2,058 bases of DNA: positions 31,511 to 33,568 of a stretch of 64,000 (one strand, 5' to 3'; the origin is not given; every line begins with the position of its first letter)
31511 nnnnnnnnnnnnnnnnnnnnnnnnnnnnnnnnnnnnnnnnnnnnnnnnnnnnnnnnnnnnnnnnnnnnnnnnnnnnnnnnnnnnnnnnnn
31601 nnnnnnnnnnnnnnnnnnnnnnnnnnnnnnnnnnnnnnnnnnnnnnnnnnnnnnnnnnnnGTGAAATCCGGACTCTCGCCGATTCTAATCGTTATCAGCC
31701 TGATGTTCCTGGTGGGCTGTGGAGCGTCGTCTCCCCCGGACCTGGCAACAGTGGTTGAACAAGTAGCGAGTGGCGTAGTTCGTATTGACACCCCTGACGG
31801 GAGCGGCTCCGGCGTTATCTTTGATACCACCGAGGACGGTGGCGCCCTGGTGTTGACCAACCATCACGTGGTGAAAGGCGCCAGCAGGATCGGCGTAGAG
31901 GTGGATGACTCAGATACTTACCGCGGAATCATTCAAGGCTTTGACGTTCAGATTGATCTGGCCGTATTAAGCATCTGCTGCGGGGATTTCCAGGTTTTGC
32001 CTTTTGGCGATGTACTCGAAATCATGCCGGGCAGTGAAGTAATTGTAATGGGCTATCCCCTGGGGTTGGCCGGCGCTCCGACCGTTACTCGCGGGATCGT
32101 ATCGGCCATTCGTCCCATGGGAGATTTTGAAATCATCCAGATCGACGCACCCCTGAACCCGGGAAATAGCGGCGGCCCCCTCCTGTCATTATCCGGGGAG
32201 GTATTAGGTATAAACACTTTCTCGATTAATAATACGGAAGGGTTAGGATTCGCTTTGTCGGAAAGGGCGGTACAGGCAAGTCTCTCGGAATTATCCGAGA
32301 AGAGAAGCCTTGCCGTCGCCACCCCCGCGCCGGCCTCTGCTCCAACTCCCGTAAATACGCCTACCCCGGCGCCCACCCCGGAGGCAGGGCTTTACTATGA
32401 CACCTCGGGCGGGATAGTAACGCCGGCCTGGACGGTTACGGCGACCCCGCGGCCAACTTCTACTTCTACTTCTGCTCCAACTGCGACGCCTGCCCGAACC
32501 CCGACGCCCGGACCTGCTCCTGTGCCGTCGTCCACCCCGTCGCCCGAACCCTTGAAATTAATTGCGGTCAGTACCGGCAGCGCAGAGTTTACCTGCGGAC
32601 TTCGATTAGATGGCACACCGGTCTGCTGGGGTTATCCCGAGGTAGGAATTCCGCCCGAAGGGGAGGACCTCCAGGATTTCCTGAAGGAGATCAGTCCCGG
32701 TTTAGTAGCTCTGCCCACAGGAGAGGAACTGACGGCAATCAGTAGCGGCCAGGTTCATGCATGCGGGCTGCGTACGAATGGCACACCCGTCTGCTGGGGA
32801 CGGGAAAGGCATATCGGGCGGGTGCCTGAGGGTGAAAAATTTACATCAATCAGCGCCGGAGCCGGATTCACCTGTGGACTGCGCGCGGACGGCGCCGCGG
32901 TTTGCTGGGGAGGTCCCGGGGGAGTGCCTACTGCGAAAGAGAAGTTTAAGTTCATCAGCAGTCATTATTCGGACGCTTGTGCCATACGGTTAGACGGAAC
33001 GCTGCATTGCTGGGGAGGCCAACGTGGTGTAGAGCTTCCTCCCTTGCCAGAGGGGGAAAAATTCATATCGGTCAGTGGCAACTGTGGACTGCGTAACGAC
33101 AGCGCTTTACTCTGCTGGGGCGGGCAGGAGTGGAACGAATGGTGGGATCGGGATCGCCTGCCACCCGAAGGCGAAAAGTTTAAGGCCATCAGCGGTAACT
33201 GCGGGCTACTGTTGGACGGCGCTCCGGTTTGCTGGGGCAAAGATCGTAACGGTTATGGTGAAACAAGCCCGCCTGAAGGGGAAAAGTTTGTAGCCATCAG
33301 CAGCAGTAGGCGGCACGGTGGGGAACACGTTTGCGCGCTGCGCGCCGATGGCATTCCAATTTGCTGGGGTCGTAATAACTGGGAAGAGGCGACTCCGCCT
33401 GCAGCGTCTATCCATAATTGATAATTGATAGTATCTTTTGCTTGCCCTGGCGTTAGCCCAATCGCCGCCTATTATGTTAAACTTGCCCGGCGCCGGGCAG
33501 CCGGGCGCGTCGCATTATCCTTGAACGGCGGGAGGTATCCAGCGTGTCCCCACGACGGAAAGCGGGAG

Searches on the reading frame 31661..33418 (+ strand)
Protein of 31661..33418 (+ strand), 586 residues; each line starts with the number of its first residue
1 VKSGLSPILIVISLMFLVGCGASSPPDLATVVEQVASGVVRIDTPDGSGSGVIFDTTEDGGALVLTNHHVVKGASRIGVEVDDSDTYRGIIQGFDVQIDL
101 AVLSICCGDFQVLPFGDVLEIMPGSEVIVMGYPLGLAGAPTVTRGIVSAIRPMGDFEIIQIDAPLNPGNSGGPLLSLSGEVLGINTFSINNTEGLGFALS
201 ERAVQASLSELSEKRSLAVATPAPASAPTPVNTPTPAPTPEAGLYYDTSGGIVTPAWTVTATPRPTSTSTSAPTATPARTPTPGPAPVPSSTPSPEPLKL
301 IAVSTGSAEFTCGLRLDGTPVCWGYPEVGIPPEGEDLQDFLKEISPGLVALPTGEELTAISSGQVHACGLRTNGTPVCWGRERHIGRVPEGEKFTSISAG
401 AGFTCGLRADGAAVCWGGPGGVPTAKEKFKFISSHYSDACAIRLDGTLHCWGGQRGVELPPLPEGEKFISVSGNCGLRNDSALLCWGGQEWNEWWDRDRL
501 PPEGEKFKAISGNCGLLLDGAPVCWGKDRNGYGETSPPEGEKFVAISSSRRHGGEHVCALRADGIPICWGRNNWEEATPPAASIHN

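Call 5: search_protein_families(library=pfam, proteins=[window:31661-33418:+], max_evalue=1)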
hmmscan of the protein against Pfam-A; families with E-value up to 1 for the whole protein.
window:31661-33418:+ (586 aa): 5 families
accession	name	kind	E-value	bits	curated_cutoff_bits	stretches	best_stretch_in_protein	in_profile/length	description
PF13365.12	Trypsin_2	-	3.8e-29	102.7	27.6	1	49-184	1-144/144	Trypsin-like peptidase domain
PF13540.12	RCC1_2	-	1.4e-20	72.9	22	5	395-418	2-25/30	Regulator of chromosome condensation (RCC1) repeat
PF25390.1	WD40_RLD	-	2.5e-09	37.4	150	2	294-417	85-220/363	RCC1-like domain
PF00089.32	Trypsin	-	4.7e-07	30.3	20.6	1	63-194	36-204/220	Trypsin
PF05579.19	Peptidase_S32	-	0.33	10.6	24.7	0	166-197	206-235/297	Equine arteritis virus serine endopeptidase S32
